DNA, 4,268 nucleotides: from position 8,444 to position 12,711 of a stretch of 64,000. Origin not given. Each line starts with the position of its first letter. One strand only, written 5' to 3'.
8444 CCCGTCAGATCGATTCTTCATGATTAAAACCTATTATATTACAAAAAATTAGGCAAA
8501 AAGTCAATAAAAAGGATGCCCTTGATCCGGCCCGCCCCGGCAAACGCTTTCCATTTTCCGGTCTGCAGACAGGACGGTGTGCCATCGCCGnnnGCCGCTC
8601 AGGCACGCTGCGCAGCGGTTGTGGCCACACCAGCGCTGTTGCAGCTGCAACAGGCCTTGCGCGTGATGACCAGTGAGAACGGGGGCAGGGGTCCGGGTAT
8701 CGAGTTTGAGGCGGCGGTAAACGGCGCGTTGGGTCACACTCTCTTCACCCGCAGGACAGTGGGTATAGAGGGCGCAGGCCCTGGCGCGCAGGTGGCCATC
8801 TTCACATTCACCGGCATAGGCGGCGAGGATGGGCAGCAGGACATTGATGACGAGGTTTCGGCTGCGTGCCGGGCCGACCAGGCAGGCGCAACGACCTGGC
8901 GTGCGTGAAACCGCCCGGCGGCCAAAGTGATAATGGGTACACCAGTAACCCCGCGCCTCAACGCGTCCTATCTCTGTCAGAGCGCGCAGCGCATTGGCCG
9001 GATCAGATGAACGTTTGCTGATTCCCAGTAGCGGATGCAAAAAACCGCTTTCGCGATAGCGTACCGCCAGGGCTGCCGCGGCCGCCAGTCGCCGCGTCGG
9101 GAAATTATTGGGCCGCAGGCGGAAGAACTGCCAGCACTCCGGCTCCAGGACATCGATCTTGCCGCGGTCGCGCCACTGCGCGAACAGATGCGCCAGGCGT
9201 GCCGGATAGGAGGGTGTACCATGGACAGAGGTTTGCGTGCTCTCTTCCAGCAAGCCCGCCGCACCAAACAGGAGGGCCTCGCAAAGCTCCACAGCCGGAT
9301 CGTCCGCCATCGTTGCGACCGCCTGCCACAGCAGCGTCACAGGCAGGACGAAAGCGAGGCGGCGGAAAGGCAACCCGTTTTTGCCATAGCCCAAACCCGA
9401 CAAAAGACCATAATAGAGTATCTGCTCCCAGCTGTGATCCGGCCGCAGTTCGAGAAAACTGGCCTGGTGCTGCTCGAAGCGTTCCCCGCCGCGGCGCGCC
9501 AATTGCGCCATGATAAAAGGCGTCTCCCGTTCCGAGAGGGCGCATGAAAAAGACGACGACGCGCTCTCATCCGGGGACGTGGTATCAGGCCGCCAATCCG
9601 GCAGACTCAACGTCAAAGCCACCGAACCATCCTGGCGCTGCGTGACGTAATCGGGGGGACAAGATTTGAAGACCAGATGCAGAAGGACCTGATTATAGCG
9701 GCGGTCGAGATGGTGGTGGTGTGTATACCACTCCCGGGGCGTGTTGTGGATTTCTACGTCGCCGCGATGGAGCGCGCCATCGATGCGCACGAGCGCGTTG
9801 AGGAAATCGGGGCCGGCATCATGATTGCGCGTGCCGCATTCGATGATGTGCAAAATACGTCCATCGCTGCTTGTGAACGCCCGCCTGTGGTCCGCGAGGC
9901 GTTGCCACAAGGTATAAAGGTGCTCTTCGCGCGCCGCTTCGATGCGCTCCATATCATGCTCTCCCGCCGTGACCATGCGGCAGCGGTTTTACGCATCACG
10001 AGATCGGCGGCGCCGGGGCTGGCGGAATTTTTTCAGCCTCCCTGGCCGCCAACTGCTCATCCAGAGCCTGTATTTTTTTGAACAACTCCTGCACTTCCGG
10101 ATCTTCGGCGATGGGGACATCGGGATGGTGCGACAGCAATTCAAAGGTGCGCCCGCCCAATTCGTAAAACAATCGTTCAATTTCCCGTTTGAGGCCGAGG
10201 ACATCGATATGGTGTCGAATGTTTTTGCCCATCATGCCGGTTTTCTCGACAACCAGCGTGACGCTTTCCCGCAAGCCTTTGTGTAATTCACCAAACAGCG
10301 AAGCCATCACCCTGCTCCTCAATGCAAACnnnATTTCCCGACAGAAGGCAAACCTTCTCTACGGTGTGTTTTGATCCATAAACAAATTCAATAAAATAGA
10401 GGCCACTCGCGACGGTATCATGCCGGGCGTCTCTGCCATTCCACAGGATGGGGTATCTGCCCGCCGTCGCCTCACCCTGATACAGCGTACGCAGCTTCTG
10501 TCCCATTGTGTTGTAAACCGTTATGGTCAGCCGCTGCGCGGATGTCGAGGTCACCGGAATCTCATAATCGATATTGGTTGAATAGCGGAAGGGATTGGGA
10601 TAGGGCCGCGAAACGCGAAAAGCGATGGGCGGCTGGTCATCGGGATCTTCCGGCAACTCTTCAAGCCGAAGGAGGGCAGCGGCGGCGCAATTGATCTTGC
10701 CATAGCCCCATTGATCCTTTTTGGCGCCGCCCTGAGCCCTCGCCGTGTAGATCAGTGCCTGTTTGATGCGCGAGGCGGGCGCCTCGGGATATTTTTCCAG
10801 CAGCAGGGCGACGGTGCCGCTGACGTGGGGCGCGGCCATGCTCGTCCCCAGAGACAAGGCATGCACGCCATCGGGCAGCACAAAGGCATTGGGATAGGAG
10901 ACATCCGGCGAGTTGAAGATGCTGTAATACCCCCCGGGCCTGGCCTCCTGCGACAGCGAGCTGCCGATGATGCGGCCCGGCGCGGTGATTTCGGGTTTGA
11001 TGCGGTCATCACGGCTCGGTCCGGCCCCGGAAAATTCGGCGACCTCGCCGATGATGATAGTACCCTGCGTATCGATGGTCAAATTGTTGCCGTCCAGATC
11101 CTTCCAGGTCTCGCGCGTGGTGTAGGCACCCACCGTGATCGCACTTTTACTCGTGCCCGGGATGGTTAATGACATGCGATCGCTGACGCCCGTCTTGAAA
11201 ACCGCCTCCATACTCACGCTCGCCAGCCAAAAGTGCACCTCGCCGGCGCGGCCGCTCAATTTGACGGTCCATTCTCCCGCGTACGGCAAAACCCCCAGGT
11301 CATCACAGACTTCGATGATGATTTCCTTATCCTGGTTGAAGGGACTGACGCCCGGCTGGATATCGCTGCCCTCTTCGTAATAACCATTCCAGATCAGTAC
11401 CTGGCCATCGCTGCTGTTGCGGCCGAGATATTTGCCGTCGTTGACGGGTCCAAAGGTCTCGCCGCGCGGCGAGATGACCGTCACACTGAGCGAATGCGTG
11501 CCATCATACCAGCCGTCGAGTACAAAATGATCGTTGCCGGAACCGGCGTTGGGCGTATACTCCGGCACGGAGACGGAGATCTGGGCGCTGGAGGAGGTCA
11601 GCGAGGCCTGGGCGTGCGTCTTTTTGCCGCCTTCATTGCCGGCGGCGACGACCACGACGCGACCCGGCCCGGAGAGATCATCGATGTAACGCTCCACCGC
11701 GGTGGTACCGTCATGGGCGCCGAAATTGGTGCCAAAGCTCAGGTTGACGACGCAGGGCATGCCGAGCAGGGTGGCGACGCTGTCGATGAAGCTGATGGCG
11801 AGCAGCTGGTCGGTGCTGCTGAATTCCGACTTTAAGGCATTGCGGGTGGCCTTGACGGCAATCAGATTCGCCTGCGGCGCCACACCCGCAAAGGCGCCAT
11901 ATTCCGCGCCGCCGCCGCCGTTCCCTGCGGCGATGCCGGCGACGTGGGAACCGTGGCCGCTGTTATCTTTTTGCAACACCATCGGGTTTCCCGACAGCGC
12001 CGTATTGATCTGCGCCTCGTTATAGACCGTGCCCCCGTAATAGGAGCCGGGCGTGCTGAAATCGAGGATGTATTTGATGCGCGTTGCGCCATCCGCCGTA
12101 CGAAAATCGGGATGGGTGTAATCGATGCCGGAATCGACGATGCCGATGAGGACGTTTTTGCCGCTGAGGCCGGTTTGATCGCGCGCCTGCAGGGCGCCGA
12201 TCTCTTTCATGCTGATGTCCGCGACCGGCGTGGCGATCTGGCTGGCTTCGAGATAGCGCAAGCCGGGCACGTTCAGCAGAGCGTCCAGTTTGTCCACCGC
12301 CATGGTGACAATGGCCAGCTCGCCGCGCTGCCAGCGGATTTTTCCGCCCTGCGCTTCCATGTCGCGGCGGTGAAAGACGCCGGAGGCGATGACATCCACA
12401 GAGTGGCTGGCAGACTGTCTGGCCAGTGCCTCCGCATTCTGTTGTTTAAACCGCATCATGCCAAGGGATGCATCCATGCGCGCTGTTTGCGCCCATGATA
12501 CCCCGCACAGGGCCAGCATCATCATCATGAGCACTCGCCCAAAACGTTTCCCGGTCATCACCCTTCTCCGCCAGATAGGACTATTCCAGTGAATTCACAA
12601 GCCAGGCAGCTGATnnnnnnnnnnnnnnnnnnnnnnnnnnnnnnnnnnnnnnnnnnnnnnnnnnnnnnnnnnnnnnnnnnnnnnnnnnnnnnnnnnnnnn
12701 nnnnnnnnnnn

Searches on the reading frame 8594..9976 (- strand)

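Call 10: search_protein_families(library=pfam, proteins=[window:8594-9976:-], max_evalue=0.001)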
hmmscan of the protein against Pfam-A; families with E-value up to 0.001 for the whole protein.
window:8594-9976:- (461 aa): 1 family
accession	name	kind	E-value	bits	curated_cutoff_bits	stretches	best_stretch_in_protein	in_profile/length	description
PF11013.13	DUF2851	-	3.8e-65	220.8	25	1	17-410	1-372/375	Protein of unknown function (DUF2851)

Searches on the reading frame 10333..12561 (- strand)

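Call 10: search_protein_families(library=pfam, proteins=[window:10333-12561:-], max_evalue=0.001)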
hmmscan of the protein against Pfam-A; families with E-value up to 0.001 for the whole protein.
window:10333-12561:- (743 aa): 3 families
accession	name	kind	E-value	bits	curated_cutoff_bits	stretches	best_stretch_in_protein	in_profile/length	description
PF00082.27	Peptidase_S8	-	5.1e-42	144.6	21.8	2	134-332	1-176/288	Subtilase family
PF13860.13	FlgD_ig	-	4.9e-07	30.1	27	1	672-725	19-72/79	FlgD Ig-like domain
PF18962.6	Por_Secre_tail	-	0.00051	20.7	27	0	654-737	2-73/75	Secretion system C-terminal sorting domain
